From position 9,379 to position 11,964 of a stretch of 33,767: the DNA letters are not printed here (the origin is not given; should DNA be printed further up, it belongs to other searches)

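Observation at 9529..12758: Orphan glycyl radical enzyme with a Cys-Trp-Glu loop, attached to a sugar importer: candidate new GRE chemistry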

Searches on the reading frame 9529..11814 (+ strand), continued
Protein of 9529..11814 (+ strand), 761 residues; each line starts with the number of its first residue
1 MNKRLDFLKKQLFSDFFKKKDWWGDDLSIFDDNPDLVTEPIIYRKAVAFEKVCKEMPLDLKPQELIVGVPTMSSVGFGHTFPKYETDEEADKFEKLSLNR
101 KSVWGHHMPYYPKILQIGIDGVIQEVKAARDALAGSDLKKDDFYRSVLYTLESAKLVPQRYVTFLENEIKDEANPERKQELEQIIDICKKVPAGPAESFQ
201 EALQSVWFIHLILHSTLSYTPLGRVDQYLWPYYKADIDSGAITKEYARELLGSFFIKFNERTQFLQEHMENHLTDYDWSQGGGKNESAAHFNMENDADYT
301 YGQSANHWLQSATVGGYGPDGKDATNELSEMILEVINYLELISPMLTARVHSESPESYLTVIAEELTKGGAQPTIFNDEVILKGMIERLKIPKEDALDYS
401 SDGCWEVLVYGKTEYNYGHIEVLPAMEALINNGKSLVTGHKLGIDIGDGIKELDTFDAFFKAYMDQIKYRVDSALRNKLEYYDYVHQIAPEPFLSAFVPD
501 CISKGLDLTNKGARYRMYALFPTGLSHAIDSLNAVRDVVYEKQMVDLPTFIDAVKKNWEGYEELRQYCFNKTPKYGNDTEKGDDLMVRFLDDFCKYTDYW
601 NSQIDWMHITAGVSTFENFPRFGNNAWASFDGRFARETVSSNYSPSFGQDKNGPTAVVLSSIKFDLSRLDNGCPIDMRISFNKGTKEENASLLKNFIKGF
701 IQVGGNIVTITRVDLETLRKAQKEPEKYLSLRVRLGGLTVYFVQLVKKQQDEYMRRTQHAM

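Call 17: find_encoding_contigs(protein=P0050, flank=10000, max_places=2)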
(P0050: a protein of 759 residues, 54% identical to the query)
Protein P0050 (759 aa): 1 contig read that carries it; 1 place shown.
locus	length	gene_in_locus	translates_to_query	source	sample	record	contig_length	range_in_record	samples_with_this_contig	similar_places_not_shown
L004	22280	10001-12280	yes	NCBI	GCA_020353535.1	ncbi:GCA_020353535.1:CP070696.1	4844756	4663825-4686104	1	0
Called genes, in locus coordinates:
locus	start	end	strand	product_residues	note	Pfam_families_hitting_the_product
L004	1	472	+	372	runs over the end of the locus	PF03977:OAD_beta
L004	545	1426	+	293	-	PF05681:Fumerase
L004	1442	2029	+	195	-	PF05683:Fumerase_C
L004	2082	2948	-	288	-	PF01261:AP_endonuc_2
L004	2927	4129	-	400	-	PF00465:Fe-ADH, PF13685:Fe-ADH_2, PF25137:ADH_Fe_C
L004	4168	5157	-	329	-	PF02653:BPD_transp_2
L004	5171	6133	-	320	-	PF02653:BPD_transp_2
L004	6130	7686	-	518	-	PF00005:ABC_tran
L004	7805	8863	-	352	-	PF13407:Peripla_BP_4, PF00532:Peripla_BP_1 (weak), PF13458:Peripla_BP_6 (weak)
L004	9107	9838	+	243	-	PF00392:GntR, PF07729:FCD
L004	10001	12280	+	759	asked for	PF02901:PFL-like, PF01228:Gly_radical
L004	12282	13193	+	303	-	PF13353:Fer4_12 (faint), PF04055:Radical_SAM, PF12838:Fer4_7 (faint), PF00037:Fer4 (weak), PF12797:Fer4_2 (weak), PF12837:Fer4_6 (weak), PF13237:Fer4_10 (weak), PF14697:Fer4_21 (weak), +3 more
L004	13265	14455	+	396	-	PF01408:GFO_IDH_MocA, PF03807:F420_oxidored (faint), PF02894:GFO_IDH_MocA_C, PF22725:GFO_IDH_MocA_C3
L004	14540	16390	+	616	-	PF02730:AFOR_N, PF01314:AFOR_C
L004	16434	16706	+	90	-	PF02597:ThiS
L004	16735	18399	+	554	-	PF02776:TPP_enzyme_N, PF00205:TPP_enzyme_M, PF02775:TPP_enzyme_C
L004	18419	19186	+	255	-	PF00106:adh_short, PF08659:KR, PF13561:adh_short_C2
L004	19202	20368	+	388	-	PF00465:Fe-ADH, PF13685:Fe-ADH_2 (faint), PF25137:ADH_Fe_C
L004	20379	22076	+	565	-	PF02730:AFOR_N, PF01314:AFOR_C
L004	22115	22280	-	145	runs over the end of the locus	PF01850:PIN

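Call 18: find_encoding_contigs(protein=P0091, flank=10000, max_places=2)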
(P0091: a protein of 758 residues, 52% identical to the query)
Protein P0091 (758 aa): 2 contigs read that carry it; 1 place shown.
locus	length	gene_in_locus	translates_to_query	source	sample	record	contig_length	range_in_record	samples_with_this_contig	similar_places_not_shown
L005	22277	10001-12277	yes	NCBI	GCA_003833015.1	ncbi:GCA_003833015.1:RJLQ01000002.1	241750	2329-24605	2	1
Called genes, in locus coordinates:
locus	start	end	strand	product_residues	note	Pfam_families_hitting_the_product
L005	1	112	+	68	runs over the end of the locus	PF12844:HTH_19, PF13560:HTH_31, PF01381:HTH_3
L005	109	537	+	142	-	-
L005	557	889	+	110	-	PF12650:DUF3784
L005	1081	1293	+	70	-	-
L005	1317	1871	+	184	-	PF13302:Acetyltransf_3, PF00583:Acetyltransf_1, PF13523:Acetyltransf_8 (weak)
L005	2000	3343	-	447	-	PF00392:GntR, PF00155:Aminotran_1_2, PF12897:Asp_aminotransf (weak)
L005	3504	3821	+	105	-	-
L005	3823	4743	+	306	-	PF00892:EamA, PF03151:TPT, PF00892:EamA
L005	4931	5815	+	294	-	PF00274:Glycolytic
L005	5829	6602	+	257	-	PF00300:His_Phos_1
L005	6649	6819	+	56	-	-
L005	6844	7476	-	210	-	PF00702:Hydrolase, PF08282:Hydrolase_3 (faint), PF12710:HAD (weak), PF13419:HAD_2, PF13242:Hydrolase_like (weak)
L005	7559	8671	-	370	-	PF02378:PTS_EIIC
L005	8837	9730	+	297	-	PF02311:AraC_binding, PF07883:Cupin_2, PF12833:HTH_18, PF00165:HTH_AraC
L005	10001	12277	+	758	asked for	PF02901:PFL-like, PF01228:Gly_radical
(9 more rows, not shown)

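Call 19: find_encoding_contigs(protein=P0023, flank=10000, max_places=2)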
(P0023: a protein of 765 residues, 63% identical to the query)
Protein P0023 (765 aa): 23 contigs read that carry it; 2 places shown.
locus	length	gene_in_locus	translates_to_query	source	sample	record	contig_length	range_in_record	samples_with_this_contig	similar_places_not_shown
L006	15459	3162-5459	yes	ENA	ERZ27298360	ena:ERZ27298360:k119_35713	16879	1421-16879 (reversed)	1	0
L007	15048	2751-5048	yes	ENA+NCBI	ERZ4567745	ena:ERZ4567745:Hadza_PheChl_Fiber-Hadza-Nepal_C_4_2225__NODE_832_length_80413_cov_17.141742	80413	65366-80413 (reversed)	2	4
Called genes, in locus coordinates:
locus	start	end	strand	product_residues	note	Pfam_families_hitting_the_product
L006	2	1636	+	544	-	?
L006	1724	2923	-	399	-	PF07690:MFS_1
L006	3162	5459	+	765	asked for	PF02901:PFL-like, PF01228:Gly_radical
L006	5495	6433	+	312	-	PF13353:Fer4_12 (weak), PF04055:Radical_SAM, PF00037:Fer4 (faint), PF12838:Fer4_7 (weak), PF13237:Fer4_10 (weak), PF13484:Fer4_16 (faint)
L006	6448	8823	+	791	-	PF02901:PFL-like, PF01228:Gly_radical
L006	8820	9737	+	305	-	PF13353:Fer4_12 (faint), PF04055:Radical_SAM, PF00037:Fer4, PF13237:Fer4_10, PF12838:Fer4_7, PF13187:Fer4_9 (weak), PF14697:Fer4_21 (weak), PF00037:Fer4 (weak), +4 more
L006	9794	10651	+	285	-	PF00165:HTH_AraC, PF12833:HTH_18, PF00165:HTH_AraC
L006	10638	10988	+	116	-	PF12973:Cupin_7 (weak), PF00190:Cupin_1 (weak), PF01050:MannoseP_isomer (weak), PF02311:AraC_binding (weak), PF07883:Cupin_2, PF05899:Cupin_3 (weak)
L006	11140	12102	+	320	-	PF02653:BPD_transp_2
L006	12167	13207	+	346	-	PF00532:Peripla_BP_1, PF13407:Peripla_BP_4, PF13377:Peripla_BP_3 (faint)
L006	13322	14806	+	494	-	PF00005:ABC_tran, PF13304:AAA_21 (faint), PF13401:AAA_22 (faint), PF00005:ABC_tran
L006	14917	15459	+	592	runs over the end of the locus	-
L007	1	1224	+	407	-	?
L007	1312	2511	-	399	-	PF07690:MFS_1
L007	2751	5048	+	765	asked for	PF02901:PFL-like, PF01228:Gly_radical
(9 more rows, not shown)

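Call 20: find_encoding_contigs(protein=P0045, flank=10000, max_places=1)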
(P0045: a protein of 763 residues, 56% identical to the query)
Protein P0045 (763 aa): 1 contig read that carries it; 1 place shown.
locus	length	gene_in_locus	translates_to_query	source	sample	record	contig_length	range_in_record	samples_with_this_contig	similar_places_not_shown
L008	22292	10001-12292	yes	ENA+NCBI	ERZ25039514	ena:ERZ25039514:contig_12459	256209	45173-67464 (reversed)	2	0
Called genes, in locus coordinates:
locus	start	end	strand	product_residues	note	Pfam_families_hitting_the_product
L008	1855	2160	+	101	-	PF24877:ILV_EDD_C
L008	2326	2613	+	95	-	PF24877:ILV_EDD_C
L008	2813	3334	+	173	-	PF00378:ECH_1, PF16113:ECH_2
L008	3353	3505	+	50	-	PF01073:3Beta_HSD (weak)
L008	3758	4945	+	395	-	PF02515:CoA_transf_3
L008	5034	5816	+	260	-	PF00106:adh_short, PF08659:KR, PF13561:adh_short_C2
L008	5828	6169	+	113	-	-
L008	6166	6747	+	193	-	PF01261:AP_endonuc_2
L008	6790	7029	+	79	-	-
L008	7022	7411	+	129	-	PF01850:PIN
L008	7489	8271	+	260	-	-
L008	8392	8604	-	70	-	PF05199:GMC_oxred_C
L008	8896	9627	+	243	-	PF00392:GntR, PF07729:FCD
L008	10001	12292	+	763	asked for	PF02901:PFL-like, PF01228:Gly_radical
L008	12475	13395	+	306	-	PF13353:Fer4_12 (weak), PF12797:Fer4_2 (faint), PF12837:Fer4_6 (faint), PF04055:Radical_SAM, PF13353:Fer4_12 (weak)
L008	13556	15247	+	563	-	PF02776:TPP_enzyme_N, PF00205:TPP_enzyme_M, PF02775:TPP_enzyme_C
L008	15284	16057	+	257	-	PF00106:adh_short, PF08659:KR, PF13561:adh_short_C2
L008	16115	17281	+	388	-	PF00465:Fe-ADH, PF13685:Fe-ADH_2 (faint), PF25137:ADH_Fe_C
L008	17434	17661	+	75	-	-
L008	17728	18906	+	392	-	PF01408:GFO_IDH_MocA, PF03447:NAD_binding_3 (weak), PF02894:GFO_IDH_MocA_C, PF22725:GFO_IDH_MocA_C3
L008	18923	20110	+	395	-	PF00294:PfkB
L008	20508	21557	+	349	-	PF13407:Peripla_BP_4, PF13458:Peripla_BP_6 (weak)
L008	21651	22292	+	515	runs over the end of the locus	PF00005:ABC_tran, PF13304:AAA_21 (faint), PF00005:ABC_tran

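Call 21: find_encoding_contigs(protein=P0085, flank=10000, max_places=1)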
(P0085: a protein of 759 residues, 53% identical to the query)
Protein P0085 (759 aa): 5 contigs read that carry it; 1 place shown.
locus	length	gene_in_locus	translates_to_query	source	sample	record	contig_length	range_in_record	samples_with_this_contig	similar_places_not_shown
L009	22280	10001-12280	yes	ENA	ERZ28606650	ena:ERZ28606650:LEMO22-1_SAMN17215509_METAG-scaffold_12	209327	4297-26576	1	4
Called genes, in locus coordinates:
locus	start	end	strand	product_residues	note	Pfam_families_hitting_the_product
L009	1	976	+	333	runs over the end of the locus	PF00005:ABC_tran, PF13304:AAA_21 (faint), PF08352:oligo_HPY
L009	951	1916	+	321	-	PF00005:ABC_tran, PF13304:AAA_21 (faint), PF08352:oligo_HPY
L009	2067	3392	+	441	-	PF13200:DUF4015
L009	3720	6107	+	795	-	PF00317:Ribonuc_red_lgN, PF02867:Ribonuc_red_lgC, PF12637:TSCPD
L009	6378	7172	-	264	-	-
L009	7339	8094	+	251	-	PF01416:PseudoU_synth_1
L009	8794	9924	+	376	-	PF00535:Glycos_transf_2, PF10111:Glyco_tranf_2_2, PF13641:Glyco_tranf_2_3, PF13632:Glyco_trans_2_3 (weak), PF02709:Glyco_transf_7C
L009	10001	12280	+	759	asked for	PF02901:PFL-like, PF01228:Gly_radical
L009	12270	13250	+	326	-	PF12838:Fer4_7 (faint), PF13353:Fer4_12 (weak), PF04055:Radical_SAM, PF00037:Fer4 (faint)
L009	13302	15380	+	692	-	PF00561:Abhydrolase_1, PF04101:Glyco_tran_28_C (weak)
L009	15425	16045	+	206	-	PF00702:Hydrolase, PF12710:HAD (weak), PF13419:HAD_2, PF13242:Hydrolase_like (weak)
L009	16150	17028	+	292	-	PF00892:EamA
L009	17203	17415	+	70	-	-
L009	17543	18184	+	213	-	-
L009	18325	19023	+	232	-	PF05430:Methyltransf_30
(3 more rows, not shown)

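Call 22: find_encoding_contigs(protein=P0116, flank=10000, max_places=1)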
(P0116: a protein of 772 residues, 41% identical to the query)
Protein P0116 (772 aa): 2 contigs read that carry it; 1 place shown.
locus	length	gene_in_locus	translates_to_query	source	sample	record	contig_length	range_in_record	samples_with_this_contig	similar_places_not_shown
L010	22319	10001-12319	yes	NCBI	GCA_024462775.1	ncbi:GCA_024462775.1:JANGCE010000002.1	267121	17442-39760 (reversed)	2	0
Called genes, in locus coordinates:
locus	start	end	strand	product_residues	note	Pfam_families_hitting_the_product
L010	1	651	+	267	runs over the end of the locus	PF04962:KduI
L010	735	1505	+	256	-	PF04962:KduI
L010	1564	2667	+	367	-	PF00465:Fe-ADH, PF13685:Fe-ADH_2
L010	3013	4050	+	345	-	PF00532:Peripla_BP_1, PF13407:Peripla_BP_4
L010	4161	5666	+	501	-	PF00005:ABC_tran, PF09818:ABC_ATPase (faint), PF13304:AAA_21 (faint), PF00005:ABC_tran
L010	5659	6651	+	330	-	PF02653:BPD_transp_2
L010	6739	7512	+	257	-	PF08220:HTH_DeoR, PF08279:HTH_11 (weak), PF19187:HTH_PafC (weak), PF00455:DeoRC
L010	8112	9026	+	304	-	PF13353:Fer4_12 (weak), PF04055:Radical_SAM, PF13237:Fer4_10 (weak), PF00037:Fer4 (weak), PF12837:Fer4_6 (weak), PF12838:Fer4_7 (weak), PF13187:Fer4_9 (weak), PF13353:Fer4_12 (weak)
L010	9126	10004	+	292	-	PF02311:AraC_binding, PF00165:HTH_AraC (weak), PF12833:HTH_18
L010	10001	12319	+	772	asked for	PF02901:PFL-like, PF01228:Gly_radical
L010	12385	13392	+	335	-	PF00532:Peripla_BP_1, PF13407:Peripla_BP_4, PF13458:Peripla_BP_6 (weak)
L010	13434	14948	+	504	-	PF00005:ABC_tran, PF02463:SMC_N (faint), PF09818:ABC_ATPase (faint), PF13304:AAA_21 (faint), PF00005:ABC_tran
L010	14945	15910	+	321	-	PF02653:BPD_transp_2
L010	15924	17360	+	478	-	PF00171:Aldedh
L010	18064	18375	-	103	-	-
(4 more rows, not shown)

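Call 34: find_related_loci(query=A1, collection=genome_contigs, flank=10000)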
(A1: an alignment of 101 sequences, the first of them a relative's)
Query A1 (761 aa) in genome_contigs; peptide patterns used: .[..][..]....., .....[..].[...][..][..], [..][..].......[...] (x = any residue, [..] = any of these).
600 stretches matched a pattern (row limit reached: there are more); 568 encode a relative of the query (tblastn E <= 1e-3); the best 80 are kept; 80 distinct loci.
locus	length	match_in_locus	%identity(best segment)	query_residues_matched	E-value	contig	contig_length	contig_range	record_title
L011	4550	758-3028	65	4-761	0e+0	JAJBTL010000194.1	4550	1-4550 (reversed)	MAG: Planctomycetota bacterium isolate U_126843 U_126843=NODE_2533_length_4550_cov_3.839600, whole genome shotgun sequen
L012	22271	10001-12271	65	4-761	0e+0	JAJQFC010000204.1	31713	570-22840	MAG: Planctomycetaceae bacterium isolate MI.B8_8 NODE_299_length_31713_cov_8.273327, whole genome shotgun sequence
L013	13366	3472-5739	62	3-759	0e+0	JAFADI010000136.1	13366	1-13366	MAG: Bacillota bacterium isolate OH_SBB_72 k127_332414, whole genome shotgun sequence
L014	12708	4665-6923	62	4-759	0e+0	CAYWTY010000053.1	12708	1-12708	MAG TPA_asm: uncultured Oscillospiraceae bacterium isolate SRP294416_co3_778 genome assembly, contig: NODE_9341_length_1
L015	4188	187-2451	54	1-760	0e+0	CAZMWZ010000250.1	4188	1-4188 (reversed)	MAG TPA_asm: uncultured Spirochaetaceae bacterium isolate ERP119294_co4_432 genome assembly, contig: NODE_30831_length_4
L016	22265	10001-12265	53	1-760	0e+0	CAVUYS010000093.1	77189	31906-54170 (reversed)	MAG: uncultured Spirochaetota bacterium isolate MFD05674.bin.2.117 genome assembly, contig: contig_77155, whole genome s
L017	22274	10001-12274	54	1-760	0e+0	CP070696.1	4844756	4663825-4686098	MAG: Spirochaetaceae bacterium isolate bin59 chromosome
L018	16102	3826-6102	55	1-759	0e+0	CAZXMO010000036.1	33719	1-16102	MAG TPA_asm: uncultured Spirochaetales bacterium isolate binchicken_co8_383 genome assembly, contig: NODE_1562_length_33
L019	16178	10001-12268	55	4-760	0e+0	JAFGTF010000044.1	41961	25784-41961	MAG: Spirochaetes bacterium isolate Zod_Metabat.958 k87_5027712, whole genome shotgun sequence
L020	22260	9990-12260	54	3-761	0e+0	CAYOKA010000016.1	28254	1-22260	MAG TPA_asm: uncultured Oscillospiraceae bacterium isolate binchicken_co39_276 genome assembly, contig: NODE_4025_length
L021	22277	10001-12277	54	1-761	0e+0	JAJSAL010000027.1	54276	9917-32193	MAG: Spirochaetes bacterium isolate Dive96_bin4.94 k141_731426, whole genome shotgun sequence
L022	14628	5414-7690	55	1-761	0e+0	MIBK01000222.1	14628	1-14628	MAG: Spirochaetes bacterium RBG_16_67_19 RBG_16_scaffold_83077, whole genome shotgun sequence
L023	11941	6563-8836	63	3-761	0e+0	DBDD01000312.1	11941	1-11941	MAG TPA_asm: Christensenella sp. UBA941 UBA941_contig_3093, whole genome shotgun sequence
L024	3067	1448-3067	53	1-541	0e+0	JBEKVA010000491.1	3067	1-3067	MAG: Spirochaetia bacterium isolate SPRUCE 594 SPRUCE_594_491, whole genome shotgun sequence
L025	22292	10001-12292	42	3-761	0e+0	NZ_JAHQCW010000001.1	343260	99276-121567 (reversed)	Diplocloster agilis strain ASD5720 Scaffold_1, whole genome shotgun sequence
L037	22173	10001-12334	38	1-756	3e-177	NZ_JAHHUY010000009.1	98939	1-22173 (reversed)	Clostridium tyrobutyricum strain FAM25158=Cl_52 NODE_9_length_98939_cov_130.522716, whole genome shotgun sequence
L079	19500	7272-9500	39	2-756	5e-160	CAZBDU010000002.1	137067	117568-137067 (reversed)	MAG TPA_asm: uncultured Spirochaetaceae bacterium isolate binchicken_co178_265 genome assembly, contig: NODE_232_length_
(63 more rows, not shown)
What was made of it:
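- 568 confirmed stretches in species-representative genomes (call 34).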
